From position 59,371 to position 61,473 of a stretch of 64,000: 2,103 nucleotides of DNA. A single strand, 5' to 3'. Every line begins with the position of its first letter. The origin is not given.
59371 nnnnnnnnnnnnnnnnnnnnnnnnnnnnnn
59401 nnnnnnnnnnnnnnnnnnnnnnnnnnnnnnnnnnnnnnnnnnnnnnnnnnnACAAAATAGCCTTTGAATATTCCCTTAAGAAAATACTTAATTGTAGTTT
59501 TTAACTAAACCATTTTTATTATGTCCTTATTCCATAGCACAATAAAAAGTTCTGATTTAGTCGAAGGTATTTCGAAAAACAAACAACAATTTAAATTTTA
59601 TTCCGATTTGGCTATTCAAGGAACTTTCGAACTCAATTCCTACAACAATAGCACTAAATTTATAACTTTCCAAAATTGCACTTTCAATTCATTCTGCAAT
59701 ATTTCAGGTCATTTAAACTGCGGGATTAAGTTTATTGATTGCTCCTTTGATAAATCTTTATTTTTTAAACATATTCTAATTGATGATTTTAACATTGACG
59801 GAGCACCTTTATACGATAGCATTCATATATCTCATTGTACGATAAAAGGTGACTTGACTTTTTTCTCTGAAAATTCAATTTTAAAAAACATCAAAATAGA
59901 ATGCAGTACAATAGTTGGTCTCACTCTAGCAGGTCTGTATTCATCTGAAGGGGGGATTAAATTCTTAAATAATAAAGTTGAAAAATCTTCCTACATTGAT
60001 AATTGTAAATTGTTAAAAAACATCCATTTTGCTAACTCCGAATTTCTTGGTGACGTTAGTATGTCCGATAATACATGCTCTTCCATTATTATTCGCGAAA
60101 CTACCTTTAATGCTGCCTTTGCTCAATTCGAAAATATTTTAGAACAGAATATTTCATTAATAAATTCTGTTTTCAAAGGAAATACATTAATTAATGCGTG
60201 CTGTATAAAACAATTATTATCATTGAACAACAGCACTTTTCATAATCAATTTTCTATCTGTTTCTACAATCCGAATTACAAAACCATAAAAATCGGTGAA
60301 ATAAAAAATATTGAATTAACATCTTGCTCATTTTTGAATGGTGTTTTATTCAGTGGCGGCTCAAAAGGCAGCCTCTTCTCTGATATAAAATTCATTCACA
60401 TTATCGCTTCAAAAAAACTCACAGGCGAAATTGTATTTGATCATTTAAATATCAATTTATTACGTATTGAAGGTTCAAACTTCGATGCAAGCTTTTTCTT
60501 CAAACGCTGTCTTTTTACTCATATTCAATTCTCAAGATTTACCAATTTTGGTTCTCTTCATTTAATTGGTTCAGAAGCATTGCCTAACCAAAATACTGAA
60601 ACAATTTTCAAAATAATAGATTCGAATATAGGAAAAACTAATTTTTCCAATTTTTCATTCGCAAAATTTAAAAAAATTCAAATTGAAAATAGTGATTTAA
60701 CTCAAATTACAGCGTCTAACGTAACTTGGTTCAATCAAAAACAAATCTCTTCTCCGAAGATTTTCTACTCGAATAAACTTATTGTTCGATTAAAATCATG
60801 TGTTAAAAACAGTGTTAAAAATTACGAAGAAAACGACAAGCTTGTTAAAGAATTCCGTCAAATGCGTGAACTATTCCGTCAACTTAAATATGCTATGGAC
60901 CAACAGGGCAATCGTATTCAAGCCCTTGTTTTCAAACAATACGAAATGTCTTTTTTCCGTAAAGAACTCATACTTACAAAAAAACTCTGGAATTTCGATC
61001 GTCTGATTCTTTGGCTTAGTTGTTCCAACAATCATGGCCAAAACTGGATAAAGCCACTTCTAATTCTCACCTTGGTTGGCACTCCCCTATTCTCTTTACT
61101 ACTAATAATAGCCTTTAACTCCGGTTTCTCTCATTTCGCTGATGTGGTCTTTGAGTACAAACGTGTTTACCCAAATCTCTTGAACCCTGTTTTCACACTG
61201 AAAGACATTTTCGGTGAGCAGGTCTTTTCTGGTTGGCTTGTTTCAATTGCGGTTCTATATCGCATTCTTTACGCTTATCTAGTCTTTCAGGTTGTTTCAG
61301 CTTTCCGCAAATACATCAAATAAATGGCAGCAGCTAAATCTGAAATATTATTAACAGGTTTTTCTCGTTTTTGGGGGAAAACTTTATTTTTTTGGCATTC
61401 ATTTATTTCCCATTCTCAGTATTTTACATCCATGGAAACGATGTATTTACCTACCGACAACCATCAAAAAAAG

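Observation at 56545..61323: Island cargo operon: SNF2 helicase + cytoplasmic ~22-residue-repeat solenoid tethered by a C-terminal 2-TM anchor (candidate undescribed defence pair)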

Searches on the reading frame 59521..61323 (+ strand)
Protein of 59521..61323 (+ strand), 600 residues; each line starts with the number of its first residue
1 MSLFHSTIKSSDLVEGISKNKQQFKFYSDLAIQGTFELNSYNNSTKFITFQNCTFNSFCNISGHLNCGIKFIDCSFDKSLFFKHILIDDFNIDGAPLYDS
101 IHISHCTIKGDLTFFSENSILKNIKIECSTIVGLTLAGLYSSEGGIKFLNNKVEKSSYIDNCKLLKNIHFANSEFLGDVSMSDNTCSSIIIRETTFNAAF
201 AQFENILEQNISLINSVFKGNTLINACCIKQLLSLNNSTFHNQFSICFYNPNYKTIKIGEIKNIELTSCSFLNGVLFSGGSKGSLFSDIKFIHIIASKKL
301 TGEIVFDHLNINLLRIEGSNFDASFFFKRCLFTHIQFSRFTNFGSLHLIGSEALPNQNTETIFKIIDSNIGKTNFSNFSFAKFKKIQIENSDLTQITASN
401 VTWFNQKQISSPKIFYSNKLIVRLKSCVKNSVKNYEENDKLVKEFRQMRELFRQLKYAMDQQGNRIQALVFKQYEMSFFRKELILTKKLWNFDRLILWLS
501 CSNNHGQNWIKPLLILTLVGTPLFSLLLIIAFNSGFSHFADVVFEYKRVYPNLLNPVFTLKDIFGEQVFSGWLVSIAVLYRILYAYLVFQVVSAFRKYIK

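Call 3: search_protein_families(library=pfam, proteins=[window:59521-61323:+], max_evalue=0.01)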
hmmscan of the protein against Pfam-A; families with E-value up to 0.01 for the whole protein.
window:59521-61323:+ (600 aa): 0 families

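Call 4: search_protein_families(library=padloc, proteins=[window:59521-61323:+], max_evalue=0.01)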
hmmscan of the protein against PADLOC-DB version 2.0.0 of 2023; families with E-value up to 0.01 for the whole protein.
window:59521-61323:+ (600 aa): 0 families

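Call 5: search_protein_families(library=ncbifam, proteins=[window:59521-61323:+], max_evalue=0.01)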
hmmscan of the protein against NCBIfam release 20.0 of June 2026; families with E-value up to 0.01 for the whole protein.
window:59521-61323:+ (600 aa): 0 families

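Call 9: find_homologous_proteins(query=window:59521-61323:+)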
Query window:59521-61323:+ (600 aa): 11 proteins with E <= 0.001 among 8000 candidates.
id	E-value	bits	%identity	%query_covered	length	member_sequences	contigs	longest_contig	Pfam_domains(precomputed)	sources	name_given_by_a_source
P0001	0.0e+0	1329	100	100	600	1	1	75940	-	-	-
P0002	1.4e-94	336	38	92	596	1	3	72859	PF13576.13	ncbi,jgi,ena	-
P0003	4.1e-92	328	36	90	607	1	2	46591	-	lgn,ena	-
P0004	1.1e-89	320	36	93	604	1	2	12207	-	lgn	-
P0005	2.2e-81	292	34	99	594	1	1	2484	-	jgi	-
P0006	7.1e-57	211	30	99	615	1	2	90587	PF13576.13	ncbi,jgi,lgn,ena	jgi:hypothetical protein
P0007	1.4e-55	207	30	92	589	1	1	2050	-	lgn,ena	-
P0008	9.0e-55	204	33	95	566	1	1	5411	-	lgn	-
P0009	1.2e-36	144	35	50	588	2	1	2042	-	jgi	-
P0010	1.6e-23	101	30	57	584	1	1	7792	-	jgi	jgi:hypothetical protein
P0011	2.5e-14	71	25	84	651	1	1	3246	-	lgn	-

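Call 10: find_encoding_contigs(protein=P0002, flank=10000, max_places=3)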
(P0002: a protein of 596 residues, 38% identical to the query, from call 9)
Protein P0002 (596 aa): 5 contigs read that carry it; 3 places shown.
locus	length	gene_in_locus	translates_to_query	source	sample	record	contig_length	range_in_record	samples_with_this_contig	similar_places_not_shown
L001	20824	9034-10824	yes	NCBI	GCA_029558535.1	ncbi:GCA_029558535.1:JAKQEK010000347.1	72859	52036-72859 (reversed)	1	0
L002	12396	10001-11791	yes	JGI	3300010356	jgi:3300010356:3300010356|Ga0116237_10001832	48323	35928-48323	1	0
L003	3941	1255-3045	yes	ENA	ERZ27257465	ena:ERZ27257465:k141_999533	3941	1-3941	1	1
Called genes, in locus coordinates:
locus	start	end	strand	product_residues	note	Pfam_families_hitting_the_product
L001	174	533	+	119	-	PF12728:HTH_17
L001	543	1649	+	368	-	PF17293:Arm-DNA-bind_5, PF13102:Phage_int_SAM_5, PF00589:Phage_integrase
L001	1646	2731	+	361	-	-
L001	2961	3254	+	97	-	PF12728:HTH_17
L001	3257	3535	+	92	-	PF12728:HTH_17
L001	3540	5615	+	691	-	PF08800:BT4734-like_N, PF08707:PriCT_2, PF05272:VapE-like_dom, PF19263:DUF5906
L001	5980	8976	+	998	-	PF00176:SNF2-rel_dom, PF13872:AAA_34 (faint), PF00270:DEAD, PF04851:ResIII, PF00271:Helicase_C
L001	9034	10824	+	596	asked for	PF13576:Pentapeptide_3 (faint)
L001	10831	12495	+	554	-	PF01555:N6_N4_Mtase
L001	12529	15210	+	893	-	PF04851:ResIII, PF18766:SWI2_SNF2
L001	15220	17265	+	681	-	PF02171:Piwi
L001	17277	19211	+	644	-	PF13304:AAA_21 (faint)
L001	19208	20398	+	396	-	-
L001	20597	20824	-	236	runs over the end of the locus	-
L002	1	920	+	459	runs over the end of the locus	PF10396:TrmE_N, PF12631:MnmE_helical, PF01926:MMR_HSR1, PF02421:FeoB_N, PF09439:SRPRB (weak)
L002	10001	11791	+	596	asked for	PF13576:Pentapeptide_3 (faint)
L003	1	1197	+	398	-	?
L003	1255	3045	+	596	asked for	PF13576:Pentapeptide_3 (faint)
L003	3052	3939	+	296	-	?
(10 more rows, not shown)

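Call 11: find_encoding_contigs(protein=P0003, flank=10000, max_places=3)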
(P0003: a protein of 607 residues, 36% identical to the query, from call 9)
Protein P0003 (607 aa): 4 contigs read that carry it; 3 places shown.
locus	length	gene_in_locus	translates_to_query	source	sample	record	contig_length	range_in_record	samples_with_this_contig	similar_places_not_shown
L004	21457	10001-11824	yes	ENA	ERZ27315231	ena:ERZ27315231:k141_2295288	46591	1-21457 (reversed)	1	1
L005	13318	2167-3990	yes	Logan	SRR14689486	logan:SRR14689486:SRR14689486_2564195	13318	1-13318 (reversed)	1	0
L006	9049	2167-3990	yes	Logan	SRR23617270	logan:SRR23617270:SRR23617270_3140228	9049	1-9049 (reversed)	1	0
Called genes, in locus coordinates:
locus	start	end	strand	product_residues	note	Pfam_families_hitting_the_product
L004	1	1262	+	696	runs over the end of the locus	PF12161:HsdM_N, PF02384:N6_Mtase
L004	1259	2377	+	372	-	PF01420:Methylase_S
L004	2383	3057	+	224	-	-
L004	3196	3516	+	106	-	PF05015:HigB-like_toxin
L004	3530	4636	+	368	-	PF01381:HTH_3 (weak)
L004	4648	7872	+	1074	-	PF04313:HSDR_N, PF04851:ResIII, PF18766:SWI2_SNF2, PF22679:T1R_D3-like, PF11867:T1RH-like_C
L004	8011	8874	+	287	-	PF01841:Transglut_core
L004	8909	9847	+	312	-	PF04326:SLFN_AlbA_2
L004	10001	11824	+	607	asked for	-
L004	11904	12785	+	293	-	PF13091:PLDc_2 (weak)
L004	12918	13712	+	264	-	-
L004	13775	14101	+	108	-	-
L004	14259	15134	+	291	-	-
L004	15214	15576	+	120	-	PF01258:zf-dskA_traR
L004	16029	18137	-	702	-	-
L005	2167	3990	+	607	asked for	-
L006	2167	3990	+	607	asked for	-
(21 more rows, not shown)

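Call 12: find_encoding_contigs(protein=P0006, flank=10000, max_places=3)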
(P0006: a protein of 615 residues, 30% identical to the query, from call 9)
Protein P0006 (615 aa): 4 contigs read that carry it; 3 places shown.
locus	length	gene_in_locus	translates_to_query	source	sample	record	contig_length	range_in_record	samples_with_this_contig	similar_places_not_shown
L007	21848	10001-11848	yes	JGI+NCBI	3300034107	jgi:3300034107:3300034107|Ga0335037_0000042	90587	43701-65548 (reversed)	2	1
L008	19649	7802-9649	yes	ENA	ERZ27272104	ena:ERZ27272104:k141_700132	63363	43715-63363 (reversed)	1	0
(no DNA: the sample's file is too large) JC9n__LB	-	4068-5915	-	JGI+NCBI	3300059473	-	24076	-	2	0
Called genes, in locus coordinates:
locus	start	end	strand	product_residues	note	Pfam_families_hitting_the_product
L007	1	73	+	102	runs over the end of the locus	-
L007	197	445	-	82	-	-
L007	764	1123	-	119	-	-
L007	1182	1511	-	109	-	-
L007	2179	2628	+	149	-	-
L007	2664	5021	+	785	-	PF12770:CHAT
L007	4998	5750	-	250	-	-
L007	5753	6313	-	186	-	-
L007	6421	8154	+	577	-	PF13517:FG-GAP_3, PF01839:FG-GAP (weak), PF18962:Por_Secre_tail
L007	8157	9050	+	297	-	-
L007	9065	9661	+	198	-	PF07603:Lcl_C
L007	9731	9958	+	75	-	-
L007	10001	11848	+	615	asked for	PF13576:Pentapeptide_3 (faint)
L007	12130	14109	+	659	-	PF00515:TPR_1 (faint), PF07719:TPR_2 (faint), PF13181:TPR_8 (faint), PF13374:TPR_10 (faint), PF13414:TPR_11 (faint), PF13428:TPR_14 (faint), PF14559:TPR_19 (faint), PF25064:ARM_TT21_5th (weak), +1 more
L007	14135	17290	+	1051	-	PF00176:SNF2-rel_dom (weak), PF00270:DEAD (faint), PF04851:ResIII (weak), PF00271:Helicase_C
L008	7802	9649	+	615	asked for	PF13576:Pentapeptide_3 (faint)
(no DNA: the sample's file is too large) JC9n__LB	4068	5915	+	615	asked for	PF13576:Pentapeptide_3 (faint)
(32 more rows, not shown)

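Call 13: find_encoding_contigs(protein=P0004, flank=10000, max_places=2)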
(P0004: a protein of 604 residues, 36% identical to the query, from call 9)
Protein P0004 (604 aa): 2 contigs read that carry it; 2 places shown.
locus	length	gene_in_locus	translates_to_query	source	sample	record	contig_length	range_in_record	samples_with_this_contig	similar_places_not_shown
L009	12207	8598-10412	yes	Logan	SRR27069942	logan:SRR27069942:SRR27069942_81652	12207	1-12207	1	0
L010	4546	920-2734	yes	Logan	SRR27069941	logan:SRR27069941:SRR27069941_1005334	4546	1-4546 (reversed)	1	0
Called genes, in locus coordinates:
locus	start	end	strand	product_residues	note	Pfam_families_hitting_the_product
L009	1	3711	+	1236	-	?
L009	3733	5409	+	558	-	PF04326:SLFN_AlbA_2, PF13749:HATPase_c_4 (weak)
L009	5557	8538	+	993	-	PF04313:HSDR_N, PF00270:DEAD (weak), PF04851:ResIII, PF18766:SWI2_SNF2, PF22679:T1R_D3-like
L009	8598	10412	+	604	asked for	-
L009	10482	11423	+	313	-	PF14338:Mrr_N, PF04471:Mrr_cat, PF22722:NA-iREase1, PF13156:Mrr_cat_2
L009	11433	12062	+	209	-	-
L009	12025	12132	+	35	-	-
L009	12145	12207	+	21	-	?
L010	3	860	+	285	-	?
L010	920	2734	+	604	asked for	-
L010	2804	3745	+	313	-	PF14338:Mrr_N, PF04471:Mrr_cat, PF22722:NA-iREase1, PF13156:Mrr_cat_2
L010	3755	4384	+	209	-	-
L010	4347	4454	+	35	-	-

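Call 14: find_encoding_contigs(protein=P0010, flank=10000, max_places=2)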
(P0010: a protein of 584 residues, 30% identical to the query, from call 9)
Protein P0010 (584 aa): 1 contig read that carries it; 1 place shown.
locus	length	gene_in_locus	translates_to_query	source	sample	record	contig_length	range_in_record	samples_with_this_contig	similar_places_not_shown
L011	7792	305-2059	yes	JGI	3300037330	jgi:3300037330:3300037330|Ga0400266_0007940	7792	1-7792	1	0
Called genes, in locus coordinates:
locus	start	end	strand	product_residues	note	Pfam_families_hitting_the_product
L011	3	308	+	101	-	?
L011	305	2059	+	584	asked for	-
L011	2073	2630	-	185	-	PF13707:RloB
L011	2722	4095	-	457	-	PF13175:AAA_15 (weak), PF13304:AAA_21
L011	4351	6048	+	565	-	PF01555:N6_N4_Mtase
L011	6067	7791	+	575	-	?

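Call 15: find_encoding_contigs(protein=P0008, flank=10000, max_places=2)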
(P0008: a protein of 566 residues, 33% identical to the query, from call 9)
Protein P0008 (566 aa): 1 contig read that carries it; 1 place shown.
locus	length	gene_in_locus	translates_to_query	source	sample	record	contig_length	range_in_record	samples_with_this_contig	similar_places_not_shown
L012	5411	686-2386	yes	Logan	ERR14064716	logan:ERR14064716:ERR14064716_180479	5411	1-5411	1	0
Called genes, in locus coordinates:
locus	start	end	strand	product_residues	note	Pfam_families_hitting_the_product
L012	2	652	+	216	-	?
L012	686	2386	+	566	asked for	-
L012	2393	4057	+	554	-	PF01555:N6_N4_Mtase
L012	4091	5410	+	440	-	?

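Call 16: find_encoding_contigs(protein=P0001, flank=10000, max_places=3)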
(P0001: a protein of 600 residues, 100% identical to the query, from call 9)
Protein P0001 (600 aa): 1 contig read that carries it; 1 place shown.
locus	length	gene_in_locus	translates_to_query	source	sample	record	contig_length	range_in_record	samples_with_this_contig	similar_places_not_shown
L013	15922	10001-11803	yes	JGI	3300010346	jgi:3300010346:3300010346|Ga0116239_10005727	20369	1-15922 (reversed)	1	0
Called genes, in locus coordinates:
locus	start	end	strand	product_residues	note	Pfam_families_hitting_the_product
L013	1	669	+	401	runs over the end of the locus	PF13620:CarboxypepD_reg (weak), PF13715:CarbopepD_reg_2 (faint)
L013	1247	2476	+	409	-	PF17293:Arm-DNA-bind_5, PF13102:Phage_int_SAM_5, PF00589:Phage_integrase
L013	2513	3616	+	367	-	-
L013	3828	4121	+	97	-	PF12728:HTH_17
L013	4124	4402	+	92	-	PF12728:HTH_17 (weak)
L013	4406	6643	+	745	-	PF08800:BT4734-like_N, PF13148:DUF3987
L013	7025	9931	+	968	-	PF00176:SNF2-rel_dom, PF00270:DEAD (weak), PF04851:ResIII, PF00271:Helicase_C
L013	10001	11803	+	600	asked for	-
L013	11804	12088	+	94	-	-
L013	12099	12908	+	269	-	-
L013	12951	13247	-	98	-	-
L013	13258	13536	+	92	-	-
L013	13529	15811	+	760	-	-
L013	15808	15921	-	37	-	?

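Call 32: search_protein_families(library=pfam, proteins=[L013:13529-15811:+], max_evalue=0.001)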
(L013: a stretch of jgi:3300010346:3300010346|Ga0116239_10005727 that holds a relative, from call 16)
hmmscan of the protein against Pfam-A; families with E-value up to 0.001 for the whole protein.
L013:13529-15811:+ (760 aa): 0 families

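Call 33: search_protein_representatives(alignment_id=A1)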
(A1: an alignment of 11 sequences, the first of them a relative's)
Query: 11 sequences, 606 profile positions. Proteins with E-value up to 0.001 (for the whole library): 7304; up to 1e-10: 2934; up to 1e-30: 602. The best 150 are listed.
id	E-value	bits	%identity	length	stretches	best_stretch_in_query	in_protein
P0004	2.3e-237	805.8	-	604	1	5-606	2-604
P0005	4.6e-222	755.3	-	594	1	4-606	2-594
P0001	4.4e-211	719.0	-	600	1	2-606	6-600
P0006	4.3e-209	712.5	-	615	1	1-605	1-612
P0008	4.3e-185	633.2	-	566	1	1-606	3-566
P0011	1.1e-169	582.4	-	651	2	297-605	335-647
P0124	1.0e-161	556.0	-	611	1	5-606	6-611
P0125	1.1e-161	556.0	-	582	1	1-605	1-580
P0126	3.6e-161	554.2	-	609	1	2-606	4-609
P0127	1.3e-160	552.4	-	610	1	1-605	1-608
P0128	5.9e-158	543.6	-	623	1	3-605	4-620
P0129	2.3e-152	525.1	-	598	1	3-606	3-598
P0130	1.6e-146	505.8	-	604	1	1-606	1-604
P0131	1.3e-145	502.8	-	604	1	1-606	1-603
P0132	1.5e-145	502.6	-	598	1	3-606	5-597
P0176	6.7e-119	414.6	-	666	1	4-606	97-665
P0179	7.0e-117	407.9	-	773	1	5-606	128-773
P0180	1.8e-116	406.6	-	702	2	429-606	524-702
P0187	6.2e-114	398.2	-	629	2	410-605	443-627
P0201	4.3e-111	388.8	-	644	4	443-606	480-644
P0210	5.4e-109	381.9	-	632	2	353-605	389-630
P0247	9.8e-99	348.0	-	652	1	3-605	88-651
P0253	5.4e-96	338.9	-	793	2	44-605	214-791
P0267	6.7e-94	332.0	-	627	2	62-606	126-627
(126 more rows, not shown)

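Call 35: predict_structure(alignment_id=A1)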
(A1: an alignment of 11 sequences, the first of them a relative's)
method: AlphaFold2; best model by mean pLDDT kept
length: 600 residues; sequences in the alignment: 11
mean_pLDDT: 82.5   pTM: 0.73
mean pLDDT of the five models: 82.5, 80.7, 79.4, 79.2, 78.6
residues with pLDDT >= 90: 313; 70-90: 125; 50-70: 132; < 50: 30
segments of 3 or more residues with pLDDT < 50: 1-3, 490-507, 596-600
pLDDT, mean of each block of 10 residues (from residue 1): 71 88 86 92 83 96 86 96 87 64 96 90 94 95 93 96 95 97 96 98 94 98 93 97 90 64 95 91 72 95 95 96 95 95 94 82 94 93 90 91 87 55 56 58 83 92 88 87 62 46 48 57 67 66 69 65 65 68 68 50
secondary structure, 60 per line:
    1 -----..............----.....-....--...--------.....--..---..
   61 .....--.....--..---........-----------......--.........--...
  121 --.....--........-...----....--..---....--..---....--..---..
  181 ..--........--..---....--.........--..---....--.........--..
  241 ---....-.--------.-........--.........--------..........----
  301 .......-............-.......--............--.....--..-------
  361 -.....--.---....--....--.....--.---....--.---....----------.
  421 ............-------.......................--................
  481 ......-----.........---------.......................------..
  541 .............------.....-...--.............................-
elements in order: E6-9 H10-19 E24-28 E30-33 E36-38 E47-51 E59-65 E68-72 E80-87 E99-104 E107-115 E118-120 E123-127 E130-137 E139-141 E146-149 E157-160 E168-171 E179-182 E185-192 E200-203 E206-214 E222-225 E228-236 E244-247 E260-267 E270-278 E287-296 E301-307 E309-320 E322-328 E331-342 E345-349 E362-366 E373-376 E385-389 E396-399 H420-432 H440-462 H465-486 H492-500 H510-532 H539-553 H560-564 H571-599

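Call 38: find_related_loci(query=A3, collection=metagenome_contigs, flank=10000)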
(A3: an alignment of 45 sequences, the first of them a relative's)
Query A3 (600 aa) in metagenome_contigs; peptide patterns used: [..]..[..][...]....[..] (x = any residue, [..] = any of these).
333 stretches matched a pattern; 193 encode a relative of the query (tblastn E <= 1e-3); the best 80 are kept; 80 distinct loci.
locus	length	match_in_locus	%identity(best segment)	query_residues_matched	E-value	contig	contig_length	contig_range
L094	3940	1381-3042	38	48-600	5e-100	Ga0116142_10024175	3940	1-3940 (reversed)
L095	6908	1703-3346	31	38-600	4e-68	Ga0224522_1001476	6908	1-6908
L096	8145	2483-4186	29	12-600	2e-59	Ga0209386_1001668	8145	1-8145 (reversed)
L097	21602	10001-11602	31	48-600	7e-59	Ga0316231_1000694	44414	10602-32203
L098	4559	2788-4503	29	8-600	3e-56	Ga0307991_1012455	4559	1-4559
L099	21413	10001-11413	30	69-600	4e-54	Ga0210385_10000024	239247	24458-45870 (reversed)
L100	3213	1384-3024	28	27-600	3e-54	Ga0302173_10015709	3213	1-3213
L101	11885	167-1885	30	28-600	2e-53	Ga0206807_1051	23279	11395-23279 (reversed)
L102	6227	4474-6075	29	48-600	2e-53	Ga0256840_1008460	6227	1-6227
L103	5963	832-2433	29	48-600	4e-53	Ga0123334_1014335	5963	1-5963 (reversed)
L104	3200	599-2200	29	48-600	1e-52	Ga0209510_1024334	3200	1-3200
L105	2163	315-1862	29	65-600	1e-52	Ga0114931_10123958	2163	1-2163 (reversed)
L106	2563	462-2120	28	29-600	8e-52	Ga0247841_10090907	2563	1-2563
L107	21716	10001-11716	27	28-600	4e-51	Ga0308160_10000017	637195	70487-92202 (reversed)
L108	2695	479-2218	27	21-600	6e-51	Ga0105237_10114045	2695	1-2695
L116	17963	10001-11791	27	27-600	6e-52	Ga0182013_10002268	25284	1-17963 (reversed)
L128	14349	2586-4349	27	37-600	3e-43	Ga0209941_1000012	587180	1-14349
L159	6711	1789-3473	26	65-600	3e-19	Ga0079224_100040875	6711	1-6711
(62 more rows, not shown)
